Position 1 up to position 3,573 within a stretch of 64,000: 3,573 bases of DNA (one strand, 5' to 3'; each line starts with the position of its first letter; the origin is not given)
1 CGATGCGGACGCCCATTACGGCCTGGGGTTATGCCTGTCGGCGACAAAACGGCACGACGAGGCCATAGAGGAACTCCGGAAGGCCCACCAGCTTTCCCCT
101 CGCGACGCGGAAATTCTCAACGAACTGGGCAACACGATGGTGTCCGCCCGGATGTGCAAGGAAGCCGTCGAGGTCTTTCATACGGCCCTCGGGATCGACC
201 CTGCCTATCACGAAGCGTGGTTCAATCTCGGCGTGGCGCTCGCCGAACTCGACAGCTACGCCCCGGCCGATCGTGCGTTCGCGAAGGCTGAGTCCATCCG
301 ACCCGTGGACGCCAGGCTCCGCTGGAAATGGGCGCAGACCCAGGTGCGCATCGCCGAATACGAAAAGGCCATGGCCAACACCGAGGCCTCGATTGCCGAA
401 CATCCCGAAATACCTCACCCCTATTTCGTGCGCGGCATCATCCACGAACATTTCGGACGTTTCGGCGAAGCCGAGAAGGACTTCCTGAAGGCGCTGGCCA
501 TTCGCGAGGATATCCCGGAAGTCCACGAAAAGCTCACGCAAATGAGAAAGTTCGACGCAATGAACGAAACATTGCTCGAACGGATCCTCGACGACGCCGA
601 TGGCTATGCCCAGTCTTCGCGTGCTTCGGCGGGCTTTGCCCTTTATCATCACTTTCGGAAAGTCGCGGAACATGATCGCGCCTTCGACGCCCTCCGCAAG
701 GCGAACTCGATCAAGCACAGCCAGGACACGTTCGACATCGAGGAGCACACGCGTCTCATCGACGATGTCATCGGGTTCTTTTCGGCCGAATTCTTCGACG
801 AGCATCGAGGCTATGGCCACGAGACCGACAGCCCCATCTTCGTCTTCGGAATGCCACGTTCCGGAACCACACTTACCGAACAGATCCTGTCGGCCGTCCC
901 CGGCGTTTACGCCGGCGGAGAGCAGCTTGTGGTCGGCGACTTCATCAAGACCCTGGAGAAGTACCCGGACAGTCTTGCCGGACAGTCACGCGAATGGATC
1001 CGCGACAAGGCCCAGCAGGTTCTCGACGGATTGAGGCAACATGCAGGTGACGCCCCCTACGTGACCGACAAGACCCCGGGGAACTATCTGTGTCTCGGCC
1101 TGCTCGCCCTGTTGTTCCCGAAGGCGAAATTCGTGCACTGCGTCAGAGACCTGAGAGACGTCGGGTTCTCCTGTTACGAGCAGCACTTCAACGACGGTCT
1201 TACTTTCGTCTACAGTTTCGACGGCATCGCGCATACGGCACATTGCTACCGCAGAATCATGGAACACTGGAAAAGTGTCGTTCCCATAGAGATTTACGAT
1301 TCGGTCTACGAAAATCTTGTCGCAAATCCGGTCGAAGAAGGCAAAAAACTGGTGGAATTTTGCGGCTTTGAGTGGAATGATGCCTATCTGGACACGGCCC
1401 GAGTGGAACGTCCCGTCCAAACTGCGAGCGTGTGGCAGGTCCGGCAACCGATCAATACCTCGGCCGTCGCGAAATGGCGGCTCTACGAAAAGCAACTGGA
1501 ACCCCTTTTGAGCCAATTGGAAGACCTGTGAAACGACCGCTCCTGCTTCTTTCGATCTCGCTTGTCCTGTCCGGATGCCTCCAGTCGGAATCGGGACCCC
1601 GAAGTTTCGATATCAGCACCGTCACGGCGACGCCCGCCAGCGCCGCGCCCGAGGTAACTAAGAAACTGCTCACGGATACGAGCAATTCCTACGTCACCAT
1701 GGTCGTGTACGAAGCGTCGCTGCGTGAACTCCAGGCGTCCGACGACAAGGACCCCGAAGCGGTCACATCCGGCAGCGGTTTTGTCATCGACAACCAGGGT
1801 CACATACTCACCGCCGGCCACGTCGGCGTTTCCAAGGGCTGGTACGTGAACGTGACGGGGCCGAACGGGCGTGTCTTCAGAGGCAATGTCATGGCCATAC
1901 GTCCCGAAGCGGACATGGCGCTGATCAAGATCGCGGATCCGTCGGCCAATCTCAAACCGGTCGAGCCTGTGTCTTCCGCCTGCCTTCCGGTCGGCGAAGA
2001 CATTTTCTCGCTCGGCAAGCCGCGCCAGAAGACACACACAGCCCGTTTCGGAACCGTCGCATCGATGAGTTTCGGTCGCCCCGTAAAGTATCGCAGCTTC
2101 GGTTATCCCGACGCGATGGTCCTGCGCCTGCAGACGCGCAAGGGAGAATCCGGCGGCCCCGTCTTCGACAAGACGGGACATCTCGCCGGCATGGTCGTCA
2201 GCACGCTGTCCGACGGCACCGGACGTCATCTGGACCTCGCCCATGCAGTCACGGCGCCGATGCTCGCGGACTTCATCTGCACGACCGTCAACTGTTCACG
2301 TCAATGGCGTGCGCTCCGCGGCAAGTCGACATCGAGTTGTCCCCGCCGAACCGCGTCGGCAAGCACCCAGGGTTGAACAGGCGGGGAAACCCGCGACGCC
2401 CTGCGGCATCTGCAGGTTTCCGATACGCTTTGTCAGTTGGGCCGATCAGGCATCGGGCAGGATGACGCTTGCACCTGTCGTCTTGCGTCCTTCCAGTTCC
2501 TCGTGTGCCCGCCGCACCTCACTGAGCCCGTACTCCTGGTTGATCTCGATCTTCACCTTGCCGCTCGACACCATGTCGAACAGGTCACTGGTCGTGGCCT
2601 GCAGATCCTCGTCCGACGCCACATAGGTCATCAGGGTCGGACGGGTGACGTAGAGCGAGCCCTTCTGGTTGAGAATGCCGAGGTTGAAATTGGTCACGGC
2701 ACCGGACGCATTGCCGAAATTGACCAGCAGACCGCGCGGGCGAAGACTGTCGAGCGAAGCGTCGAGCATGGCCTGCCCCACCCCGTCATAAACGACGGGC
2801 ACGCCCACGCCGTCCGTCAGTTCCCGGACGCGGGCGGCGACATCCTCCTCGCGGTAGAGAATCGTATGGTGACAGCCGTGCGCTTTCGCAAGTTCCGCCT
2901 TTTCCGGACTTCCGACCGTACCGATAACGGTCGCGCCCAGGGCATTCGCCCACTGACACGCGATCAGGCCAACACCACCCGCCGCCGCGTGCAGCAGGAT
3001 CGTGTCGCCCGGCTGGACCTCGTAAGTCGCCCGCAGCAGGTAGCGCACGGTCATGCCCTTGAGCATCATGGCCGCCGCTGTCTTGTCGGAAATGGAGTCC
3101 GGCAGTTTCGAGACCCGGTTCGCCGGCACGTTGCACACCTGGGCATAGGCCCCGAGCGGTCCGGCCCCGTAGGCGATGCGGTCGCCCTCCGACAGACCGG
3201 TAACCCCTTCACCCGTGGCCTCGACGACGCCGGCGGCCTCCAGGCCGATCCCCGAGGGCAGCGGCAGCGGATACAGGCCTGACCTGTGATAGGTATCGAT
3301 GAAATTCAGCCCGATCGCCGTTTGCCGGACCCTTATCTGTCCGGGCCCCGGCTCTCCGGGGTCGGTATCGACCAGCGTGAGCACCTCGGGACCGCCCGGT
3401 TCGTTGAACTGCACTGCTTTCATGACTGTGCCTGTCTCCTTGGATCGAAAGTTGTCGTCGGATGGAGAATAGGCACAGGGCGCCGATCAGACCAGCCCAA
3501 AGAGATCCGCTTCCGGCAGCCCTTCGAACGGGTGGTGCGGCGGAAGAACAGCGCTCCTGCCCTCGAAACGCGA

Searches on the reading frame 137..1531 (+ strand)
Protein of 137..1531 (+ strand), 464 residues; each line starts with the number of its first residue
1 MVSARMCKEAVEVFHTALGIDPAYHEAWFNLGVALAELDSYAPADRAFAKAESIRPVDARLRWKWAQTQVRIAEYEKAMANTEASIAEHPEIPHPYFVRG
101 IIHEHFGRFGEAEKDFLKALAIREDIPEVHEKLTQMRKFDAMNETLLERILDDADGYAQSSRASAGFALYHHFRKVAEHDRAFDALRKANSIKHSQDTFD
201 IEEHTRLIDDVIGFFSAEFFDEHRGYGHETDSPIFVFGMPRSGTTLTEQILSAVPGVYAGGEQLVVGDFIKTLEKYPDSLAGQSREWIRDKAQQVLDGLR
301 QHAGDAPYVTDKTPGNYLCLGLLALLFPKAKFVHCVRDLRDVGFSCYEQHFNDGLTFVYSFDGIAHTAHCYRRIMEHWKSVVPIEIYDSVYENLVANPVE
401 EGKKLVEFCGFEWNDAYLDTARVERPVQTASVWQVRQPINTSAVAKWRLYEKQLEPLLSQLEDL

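Call 15: search_protein_families(library=pfam, proteins=[window:137-1531:+], max_evalue=0.001)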
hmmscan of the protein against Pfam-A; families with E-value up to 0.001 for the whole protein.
window:137-1531:+ (464 aa): 14 families
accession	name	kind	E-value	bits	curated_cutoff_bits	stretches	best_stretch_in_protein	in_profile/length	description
PF13469.12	Sulfotransfer_3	-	1.5e-39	136.9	27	1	233-415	1-216/216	Sulfotransferase family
PF00685.33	Sulfotransfer_1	-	3.6e-11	43.4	22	1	232-416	2-186/255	Sulfotransferase domain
PF07719.23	TPR_2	-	2.2e-09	37.1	27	0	96-124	4-32/34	Tetratricopeptide repeat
PF13181.12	TPR_8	-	1.5e-08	34.6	25.7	0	26-56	2-32/34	Tetratricopeptide repeat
PF00515.34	TPR_1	-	2.8e-08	33.7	27.8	0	96-125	4-33/34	Tetratricopeptide repeat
PF13432.12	TPR_16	-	3.1e-08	34.4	32.7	0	8-51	14-57/65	Tetratricopeptide repeat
PF13414.12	TPR_11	-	4.8e-08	33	26.8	1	8-38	11-41/42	TPR repeat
PF13371.12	TPR_9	-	4.8e-07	30.1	35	0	74-130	10-66/73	Tetratricopeptide repeat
PF13424.12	TPR_12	-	5e-07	30.3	30.1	0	73-124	24-76/77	Tetratricopeptide repeat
PF13428.12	TPR_14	-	2.3e-06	28.1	23.5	0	97-135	5-43/44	Tetratricopeptide repeat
PF14559.12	TPR_19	-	2.5e-05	25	25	0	8-61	8-61/68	Tetratricopeptide repeat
PF13431.12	TPR_17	-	0.00028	21.3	24.4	0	20-39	8-27/34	Tetratricopeptide repeat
PF13374.12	TPR_10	-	0.00056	20.3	27.5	0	101-125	10-34/42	Tetratricopeptide repeat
PF23914.1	TPR_CcmH_CycH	-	0.00084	19.7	42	0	16-76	41-101/158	Cytochrome c-type biogenesis protein H TPR domain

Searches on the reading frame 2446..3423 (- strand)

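Call 15: search_protein_families(library=pfam, proteins=[window:2446-3423:-], max_evalue=0.001)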
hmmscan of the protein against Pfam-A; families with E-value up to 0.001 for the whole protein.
window:2446-3423:- (325 aa): 3 families
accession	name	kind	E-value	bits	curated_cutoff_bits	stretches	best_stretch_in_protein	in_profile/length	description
PF00107.32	ADH_zinc_N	-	4.4e-27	95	31.8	1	150-251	1-102/129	Zinc-binding dehydrogenase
PF13602.12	ADH_zinc_N_2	-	8.7e-18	66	27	1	183-320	2-133/134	Zinc-binding dehydrogenase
PF08240.17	ADH_N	-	1.7e-14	54.4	23.5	1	26-109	1-104/104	Alcohol dehydrogenase GroES-like domain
